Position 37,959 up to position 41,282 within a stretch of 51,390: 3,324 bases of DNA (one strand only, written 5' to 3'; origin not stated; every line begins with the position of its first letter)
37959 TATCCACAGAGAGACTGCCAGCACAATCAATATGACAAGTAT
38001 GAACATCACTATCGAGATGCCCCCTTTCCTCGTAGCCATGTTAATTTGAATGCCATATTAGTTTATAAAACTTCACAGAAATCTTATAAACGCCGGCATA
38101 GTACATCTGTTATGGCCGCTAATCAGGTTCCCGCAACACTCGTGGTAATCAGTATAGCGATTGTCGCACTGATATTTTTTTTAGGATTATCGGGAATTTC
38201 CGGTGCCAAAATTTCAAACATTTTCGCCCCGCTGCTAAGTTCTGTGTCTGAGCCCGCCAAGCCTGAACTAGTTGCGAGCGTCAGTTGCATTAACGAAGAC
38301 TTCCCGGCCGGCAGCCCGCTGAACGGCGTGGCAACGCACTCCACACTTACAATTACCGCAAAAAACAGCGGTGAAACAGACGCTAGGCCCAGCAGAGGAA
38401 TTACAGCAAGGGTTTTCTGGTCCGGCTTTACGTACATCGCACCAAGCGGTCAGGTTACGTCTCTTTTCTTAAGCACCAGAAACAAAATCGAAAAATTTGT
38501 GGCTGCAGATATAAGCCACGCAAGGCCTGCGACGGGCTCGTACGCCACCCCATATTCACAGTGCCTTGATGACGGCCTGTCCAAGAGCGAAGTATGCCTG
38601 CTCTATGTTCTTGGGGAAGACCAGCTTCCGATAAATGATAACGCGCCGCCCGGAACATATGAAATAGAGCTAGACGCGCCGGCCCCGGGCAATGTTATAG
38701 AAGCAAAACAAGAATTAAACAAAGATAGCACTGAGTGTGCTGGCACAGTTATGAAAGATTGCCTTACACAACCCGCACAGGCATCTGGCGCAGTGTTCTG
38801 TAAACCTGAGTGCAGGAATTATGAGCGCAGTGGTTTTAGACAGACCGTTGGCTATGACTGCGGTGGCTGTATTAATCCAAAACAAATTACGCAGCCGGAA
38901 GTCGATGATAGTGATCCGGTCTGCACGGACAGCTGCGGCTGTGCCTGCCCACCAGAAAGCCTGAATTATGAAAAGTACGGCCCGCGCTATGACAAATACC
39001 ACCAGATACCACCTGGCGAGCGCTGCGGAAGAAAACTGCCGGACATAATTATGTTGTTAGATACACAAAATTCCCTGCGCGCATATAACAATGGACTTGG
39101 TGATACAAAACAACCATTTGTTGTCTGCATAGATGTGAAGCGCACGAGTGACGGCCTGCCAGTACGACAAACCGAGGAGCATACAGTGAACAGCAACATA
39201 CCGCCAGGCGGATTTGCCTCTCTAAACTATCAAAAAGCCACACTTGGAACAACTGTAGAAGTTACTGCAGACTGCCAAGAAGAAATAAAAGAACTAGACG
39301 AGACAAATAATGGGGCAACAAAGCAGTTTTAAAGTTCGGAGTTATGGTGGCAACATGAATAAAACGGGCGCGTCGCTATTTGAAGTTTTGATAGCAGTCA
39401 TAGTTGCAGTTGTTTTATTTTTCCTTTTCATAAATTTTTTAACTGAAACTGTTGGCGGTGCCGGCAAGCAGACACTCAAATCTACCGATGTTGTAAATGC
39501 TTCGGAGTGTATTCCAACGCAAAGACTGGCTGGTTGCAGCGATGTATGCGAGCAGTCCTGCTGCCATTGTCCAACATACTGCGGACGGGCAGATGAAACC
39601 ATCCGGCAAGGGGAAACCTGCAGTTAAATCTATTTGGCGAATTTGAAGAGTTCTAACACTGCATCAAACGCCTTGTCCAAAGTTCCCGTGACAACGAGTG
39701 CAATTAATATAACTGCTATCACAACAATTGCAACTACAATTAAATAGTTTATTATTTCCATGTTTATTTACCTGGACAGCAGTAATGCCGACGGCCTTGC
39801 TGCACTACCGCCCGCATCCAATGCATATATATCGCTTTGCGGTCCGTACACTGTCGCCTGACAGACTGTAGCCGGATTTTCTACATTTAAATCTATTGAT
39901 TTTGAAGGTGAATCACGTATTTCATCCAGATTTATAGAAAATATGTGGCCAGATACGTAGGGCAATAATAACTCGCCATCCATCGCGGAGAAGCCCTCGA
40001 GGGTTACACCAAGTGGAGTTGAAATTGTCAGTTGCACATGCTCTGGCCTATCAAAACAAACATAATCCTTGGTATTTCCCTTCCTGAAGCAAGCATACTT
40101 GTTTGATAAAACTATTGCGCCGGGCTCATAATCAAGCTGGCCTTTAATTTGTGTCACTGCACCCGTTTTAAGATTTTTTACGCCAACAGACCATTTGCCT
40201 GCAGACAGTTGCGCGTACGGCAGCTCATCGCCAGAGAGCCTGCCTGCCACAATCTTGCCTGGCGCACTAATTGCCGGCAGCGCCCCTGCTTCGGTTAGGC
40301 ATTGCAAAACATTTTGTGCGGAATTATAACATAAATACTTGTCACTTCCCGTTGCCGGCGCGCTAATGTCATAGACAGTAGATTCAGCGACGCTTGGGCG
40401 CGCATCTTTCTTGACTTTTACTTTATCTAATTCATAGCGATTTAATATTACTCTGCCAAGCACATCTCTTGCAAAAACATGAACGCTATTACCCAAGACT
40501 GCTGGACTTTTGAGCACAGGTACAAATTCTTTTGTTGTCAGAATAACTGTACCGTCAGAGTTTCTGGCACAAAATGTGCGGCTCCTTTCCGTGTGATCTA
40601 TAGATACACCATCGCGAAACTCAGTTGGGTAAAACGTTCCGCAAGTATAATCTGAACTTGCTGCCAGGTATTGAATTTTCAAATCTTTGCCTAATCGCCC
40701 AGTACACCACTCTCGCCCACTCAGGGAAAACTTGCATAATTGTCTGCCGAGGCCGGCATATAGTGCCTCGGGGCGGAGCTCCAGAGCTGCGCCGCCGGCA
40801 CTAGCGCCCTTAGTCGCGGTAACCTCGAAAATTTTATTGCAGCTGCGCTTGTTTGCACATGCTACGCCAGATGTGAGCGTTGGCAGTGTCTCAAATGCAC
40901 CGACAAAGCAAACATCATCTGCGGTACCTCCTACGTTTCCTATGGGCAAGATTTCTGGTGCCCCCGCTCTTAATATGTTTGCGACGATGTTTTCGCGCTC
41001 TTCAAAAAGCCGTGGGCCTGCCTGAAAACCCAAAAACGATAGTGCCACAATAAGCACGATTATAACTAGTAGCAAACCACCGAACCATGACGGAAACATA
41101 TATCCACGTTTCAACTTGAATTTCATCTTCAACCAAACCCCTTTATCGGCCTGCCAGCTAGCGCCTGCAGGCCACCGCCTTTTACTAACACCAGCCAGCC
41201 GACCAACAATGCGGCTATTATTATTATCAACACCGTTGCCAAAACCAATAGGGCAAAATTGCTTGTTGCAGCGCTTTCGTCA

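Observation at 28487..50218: Oversized type-IV-pilus-like locus with about 11 pilin-like genes, micro-ORFs and accessory modules: candidate novel surface apparatus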

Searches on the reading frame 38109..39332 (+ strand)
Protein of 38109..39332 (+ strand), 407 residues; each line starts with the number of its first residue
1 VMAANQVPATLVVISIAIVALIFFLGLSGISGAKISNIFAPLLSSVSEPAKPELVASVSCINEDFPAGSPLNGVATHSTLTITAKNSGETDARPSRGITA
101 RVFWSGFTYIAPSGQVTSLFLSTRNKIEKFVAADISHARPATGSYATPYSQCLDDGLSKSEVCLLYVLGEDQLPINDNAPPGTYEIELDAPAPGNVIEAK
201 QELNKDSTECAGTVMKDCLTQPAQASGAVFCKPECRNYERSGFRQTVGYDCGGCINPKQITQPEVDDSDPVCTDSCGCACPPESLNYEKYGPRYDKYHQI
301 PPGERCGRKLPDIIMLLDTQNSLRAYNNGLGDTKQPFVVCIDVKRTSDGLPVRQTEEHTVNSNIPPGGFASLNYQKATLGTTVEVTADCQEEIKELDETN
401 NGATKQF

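Call 5: search_protein_families(library=pfam, max_evalue=0.01, proteins=[window:38109-39332:+])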
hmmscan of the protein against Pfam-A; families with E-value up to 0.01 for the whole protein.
window:38109-39332:+ (407 aa): 1 family
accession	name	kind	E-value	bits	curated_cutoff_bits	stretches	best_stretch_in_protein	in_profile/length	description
PF07705.17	CARDB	-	0.0002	21.9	22.7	0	379-405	75-101/101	CARDB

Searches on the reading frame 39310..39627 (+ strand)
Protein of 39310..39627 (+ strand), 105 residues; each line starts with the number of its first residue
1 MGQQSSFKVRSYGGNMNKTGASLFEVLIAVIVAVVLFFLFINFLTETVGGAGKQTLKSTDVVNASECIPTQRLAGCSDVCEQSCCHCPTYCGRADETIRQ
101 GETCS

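Call 5: search_protein_families(library=pfam, max_evalue=0.01, proteins=[window:39310-39627:+])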
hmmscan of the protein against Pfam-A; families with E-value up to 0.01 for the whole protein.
window:39310-39627:+ (105 aa): 0 families

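Call 50: search_protein_families(library=pfam, max_evalue=10, proteins=[window:39355-39627:+])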
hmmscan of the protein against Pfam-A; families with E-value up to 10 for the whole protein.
window:39355-39627:+ (90 aa): 1 family
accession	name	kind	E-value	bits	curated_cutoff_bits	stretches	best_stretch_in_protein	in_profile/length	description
PF11031.13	Phage_holin_T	-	0.025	14.4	22.2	1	3-65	19-80/233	Bacteriophage T holin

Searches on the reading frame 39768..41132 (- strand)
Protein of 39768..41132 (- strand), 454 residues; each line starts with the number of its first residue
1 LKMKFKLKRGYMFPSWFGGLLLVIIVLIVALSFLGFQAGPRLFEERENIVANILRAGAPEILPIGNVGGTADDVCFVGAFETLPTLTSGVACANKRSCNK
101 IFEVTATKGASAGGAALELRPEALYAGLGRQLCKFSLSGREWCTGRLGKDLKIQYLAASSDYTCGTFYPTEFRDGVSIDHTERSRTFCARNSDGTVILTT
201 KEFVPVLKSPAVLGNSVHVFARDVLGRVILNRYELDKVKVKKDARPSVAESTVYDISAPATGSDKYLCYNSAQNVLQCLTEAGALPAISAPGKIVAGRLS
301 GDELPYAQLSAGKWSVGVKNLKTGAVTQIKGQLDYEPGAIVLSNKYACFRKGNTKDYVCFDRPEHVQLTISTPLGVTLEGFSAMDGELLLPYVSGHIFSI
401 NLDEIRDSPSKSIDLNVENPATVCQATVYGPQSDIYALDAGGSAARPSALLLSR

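Call 5: search_protein_families(library=pfam, max_evalue=0.01, proteins=[window:39768-41132:-])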
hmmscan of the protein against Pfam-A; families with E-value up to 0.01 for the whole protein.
window:39768-41132:- (454 aa): 0 families

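Call 10: search_protein_families(library=ncbifam, max_evalue=1, proteins=[window:39768-41132:-])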
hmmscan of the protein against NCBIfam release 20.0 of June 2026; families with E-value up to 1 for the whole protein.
window:39768-41132:- (454 aa): 1 family
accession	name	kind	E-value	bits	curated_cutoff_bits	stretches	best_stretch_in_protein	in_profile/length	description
NF006334.0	PRK08564.1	equivalog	0.047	12.8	382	1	316-377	82-140/267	S-methyl-5'-thioadenosine phosphorylase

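Call 60: search_solved_structures(query=window:39768-41132:-, max_evalue=1)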
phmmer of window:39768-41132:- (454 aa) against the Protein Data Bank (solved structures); distinct sequences matched with E-value up to 1: 1.
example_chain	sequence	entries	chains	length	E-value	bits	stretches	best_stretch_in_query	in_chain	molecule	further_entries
1v4n_A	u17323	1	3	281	0.4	12.8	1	315-374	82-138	271aa long hypothetical 5'-methylthioadenosine phosphorylase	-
